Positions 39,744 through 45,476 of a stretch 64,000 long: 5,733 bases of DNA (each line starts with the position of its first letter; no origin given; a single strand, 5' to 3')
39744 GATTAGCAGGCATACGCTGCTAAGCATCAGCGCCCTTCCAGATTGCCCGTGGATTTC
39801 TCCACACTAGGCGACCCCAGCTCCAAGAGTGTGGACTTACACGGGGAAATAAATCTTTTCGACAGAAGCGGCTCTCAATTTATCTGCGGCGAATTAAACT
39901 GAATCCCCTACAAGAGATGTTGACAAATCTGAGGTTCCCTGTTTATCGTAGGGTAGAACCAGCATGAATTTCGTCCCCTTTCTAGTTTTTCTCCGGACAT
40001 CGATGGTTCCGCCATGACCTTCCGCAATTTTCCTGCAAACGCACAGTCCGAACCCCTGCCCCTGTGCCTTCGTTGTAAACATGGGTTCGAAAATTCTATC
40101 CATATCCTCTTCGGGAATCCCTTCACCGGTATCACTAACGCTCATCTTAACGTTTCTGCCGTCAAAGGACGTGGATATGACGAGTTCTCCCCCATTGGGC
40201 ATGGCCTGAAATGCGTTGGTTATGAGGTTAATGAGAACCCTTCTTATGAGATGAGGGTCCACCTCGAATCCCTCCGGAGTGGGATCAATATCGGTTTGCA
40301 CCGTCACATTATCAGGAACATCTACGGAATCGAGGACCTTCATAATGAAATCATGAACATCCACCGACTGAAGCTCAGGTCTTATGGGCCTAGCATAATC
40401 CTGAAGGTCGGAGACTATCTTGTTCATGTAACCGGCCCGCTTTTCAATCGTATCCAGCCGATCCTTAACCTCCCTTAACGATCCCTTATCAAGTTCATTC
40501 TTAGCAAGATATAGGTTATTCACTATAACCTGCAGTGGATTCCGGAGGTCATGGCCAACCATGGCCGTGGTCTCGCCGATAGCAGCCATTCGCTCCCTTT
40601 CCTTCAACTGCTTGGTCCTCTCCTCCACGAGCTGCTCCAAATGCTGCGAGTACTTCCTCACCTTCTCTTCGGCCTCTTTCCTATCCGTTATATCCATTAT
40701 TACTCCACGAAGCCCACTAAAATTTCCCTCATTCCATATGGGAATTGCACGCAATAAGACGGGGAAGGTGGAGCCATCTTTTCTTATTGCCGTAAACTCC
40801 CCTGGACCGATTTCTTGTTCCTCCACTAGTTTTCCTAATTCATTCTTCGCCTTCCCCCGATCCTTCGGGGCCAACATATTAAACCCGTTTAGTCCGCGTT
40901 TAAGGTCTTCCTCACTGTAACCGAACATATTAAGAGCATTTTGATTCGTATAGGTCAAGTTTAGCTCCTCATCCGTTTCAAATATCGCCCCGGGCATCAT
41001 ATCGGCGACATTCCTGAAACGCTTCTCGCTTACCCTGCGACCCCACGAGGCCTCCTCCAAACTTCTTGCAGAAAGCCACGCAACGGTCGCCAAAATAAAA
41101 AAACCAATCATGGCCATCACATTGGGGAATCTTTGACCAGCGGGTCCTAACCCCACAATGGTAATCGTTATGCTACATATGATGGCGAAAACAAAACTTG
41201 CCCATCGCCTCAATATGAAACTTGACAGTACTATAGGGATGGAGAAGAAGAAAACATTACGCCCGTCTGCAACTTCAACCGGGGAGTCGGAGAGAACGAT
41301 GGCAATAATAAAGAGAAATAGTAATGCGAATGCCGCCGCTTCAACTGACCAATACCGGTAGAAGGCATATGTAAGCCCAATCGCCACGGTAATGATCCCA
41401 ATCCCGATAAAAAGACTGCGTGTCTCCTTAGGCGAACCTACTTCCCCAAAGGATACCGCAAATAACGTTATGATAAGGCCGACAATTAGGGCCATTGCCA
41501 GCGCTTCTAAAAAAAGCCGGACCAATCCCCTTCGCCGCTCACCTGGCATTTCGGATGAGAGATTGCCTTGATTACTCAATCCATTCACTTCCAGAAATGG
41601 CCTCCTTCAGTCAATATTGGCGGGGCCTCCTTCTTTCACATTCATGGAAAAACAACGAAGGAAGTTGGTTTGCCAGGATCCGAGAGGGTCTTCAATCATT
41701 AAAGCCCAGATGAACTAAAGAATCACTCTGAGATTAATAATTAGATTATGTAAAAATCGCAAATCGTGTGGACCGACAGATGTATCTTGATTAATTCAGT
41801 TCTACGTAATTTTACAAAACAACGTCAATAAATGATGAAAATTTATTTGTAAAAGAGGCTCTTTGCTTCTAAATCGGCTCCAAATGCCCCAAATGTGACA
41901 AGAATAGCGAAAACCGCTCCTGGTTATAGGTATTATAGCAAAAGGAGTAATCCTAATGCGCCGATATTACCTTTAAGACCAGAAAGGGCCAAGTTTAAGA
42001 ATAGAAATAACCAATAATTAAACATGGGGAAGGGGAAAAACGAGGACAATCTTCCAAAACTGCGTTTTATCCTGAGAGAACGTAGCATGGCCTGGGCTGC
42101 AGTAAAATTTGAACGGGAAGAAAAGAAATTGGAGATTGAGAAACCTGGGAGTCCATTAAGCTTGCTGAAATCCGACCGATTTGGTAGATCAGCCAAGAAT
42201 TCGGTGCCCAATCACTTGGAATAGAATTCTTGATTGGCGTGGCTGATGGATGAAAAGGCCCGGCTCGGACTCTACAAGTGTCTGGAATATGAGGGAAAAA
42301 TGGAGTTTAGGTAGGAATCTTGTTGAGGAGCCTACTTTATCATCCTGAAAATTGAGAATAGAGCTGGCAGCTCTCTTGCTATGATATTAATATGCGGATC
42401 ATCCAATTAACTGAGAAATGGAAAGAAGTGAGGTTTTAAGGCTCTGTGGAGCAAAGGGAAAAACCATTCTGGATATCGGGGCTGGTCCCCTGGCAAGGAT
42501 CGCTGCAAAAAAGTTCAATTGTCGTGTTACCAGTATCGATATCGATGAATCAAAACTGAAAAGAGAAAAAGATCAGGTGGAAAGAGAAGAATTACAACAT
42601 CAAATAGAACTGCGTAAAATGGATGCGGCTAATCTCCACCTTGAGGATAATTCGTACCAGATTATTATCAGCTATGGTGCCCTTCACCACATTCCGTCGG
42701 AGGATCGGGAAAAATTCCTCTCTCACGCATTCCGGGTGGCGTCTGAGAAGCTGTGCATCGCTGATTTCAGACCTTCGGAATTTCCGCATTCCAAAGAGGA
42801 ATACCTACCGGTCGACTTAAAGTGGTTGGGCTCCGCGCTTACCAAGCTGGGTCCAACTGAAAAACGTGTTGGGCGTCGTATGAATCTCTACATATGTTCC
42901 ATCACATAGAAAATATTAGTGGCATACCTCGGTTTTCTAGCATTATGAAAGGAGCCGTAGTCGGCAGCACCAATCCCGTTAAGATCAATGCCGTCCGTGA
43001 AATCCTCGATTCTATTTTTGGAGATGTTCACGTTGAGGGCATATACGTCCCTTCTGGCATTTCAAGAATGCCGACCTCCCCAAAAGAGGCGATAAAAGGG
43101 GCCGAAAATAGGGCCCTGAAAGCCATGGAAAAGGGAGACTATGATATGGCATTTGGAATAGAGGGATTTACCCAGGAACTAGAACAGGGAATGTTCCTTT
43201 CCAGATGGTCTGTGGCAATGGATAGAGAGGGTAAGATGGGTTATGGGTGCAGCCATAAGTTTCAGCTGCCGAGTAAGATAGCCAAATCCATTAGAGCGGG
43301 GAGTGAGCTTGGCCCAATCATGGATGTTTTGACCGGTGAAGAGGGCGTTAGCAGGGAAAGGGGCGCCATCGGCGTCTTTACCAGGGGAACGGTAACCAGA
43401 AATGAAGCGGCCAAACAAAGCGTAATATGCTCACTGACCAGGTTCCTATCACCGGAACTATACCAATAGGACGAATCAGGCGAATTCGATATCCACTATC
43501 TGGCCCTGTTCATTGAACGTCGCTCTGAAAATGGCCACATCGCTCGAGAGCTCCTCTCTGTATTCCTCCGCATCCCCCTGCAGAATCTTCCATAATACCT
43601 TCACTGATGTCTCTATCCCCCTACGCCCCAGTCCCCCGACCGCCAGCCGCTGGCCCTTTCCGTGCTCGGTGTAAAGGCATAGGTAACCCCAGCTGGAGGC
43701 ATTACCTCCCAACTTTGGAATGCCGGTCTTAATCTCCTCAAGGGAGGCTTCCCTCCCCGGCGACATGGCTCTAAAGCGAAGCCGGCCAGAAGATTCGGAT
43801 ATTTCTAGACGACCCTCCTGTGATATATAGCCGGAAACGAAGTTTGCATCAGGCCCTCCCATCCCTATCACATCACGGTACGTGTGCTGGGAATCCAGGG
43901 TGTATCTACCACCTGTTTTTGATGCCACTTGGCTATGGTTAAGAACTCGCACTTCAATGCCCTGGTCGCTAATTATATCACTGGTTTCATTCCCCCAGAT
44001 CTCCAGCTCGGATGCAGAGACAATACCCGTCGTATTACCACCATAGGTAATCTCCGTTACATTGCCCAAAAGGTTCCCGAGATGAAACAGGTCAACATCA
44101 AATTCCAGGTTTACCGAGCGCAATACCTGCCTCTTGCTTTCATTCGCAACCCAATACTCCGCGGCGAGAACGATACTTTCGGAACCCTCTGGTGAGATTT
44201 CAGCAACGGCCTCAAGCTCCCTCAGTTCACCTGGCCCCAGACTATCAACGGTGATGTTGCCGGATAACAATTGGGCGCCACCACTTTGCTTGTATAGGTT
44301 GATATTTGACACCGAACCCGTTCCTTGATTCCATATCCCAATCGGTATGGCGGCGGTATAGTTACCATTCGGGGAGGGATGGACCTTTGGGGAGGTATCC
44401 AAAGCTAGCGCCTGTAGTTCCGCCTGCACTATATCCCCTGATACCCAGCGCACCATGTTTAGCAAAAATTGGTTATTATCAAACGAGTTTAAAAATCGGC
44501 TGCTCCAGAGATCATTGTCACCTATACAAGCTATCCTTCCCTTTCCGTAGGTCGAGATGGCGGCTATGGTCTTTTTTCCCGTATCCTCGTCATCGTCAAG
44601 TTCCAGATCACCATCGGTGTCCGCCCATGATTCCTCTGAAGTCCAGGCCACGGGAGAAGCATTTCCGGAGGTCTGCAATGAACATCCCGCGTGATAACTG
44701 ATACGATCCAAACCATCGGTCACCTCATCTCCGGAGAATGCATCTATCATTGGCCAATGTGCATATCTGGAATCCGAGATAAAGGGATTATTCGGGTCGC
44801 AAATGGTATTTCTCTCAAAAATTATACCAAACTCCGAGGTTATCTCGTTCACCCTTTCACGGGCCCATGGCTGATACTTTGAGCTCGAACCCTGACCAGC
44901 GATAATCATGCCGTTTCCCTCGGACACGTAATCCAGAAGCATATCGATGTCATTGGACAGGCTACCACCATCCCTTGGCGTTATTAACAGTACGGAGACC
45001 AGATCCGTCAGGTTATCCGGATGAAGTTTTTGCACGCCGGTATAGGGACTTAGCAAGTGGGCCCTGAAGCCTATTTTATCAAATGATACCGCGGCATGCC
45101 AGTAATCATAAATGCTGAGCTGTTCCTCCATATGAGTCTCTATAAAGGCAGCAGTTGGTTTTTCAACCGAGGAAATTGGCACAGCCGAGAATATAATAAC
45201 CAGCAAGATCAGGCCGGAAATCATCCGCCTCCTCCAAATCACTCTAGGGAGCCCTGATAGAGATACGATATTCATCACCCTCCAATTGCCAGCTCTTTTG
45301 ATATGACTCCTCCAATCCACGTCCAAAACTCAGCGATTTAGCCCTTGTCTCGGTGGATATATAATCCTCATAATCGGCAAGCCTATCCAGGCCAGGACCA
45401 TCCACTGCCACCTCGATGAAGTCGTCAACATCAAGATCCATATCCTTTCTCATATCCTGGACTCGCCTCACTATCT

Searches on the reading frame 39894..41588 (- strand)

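Call 33: search_protein_families(library=pfam, proteins=[window:39894-41588:-], max_evalue=0.001)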
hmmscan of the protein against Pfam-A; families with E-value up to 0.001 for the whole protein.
window:39894-41588:- (564 aa): 7 families
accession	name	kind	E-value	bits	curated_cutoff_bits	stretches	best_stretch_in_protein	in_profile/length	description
PF02518.31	HATPase_c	-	5.5e-27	94.8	26.4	1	444-548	2-110/111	Histidine kinase-, DNA gyrase B-, and HSP90-like ATPase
PF13426.13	PAS_9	-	1.4e-13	51.5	27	1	201-302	3-103/103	PAS domain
PF00512.31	HisKA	-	1.1e-09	38.6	26.9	1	338-400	3-62/66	His Kinase A (phospho-acceptor) domain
PF08447.18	PAS_3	-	2.1e-08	34.8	25.6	1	212-287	2-78/89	PAS fold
PF00989.32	PAS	-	7.6e-08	32.8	22.6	1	190-300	2-113/113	PAS fold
PF13188.13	PAS_8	-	8.8e-07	29.1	21.8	1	190-243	2-57/65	PAS domain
PF08448.16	PAS_4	-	2.5e-05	24.9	23.1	1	198-305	4-110/110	PAS fold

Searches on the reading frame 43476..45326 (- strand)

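Call 33: search_protein_families(library=pfam, proteins=[window:43476-45326:-], max_evalue=0.001)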
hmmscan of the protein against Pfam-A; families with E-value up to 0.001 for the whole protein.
window:43476-45326:- (616 aa): 2 families
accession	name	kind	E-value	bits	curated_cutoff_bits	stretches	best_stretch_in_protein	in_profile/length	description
PF14258.12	DUF4350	-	4e-10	40.7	30.4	1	111-291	40-180/181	Domain of unknown function (DUF4350)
PF09822.16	ABC_transp_aux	-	0.0001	22.1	34.7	1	95-291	28-288/288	ABC-type uncharacterized transport system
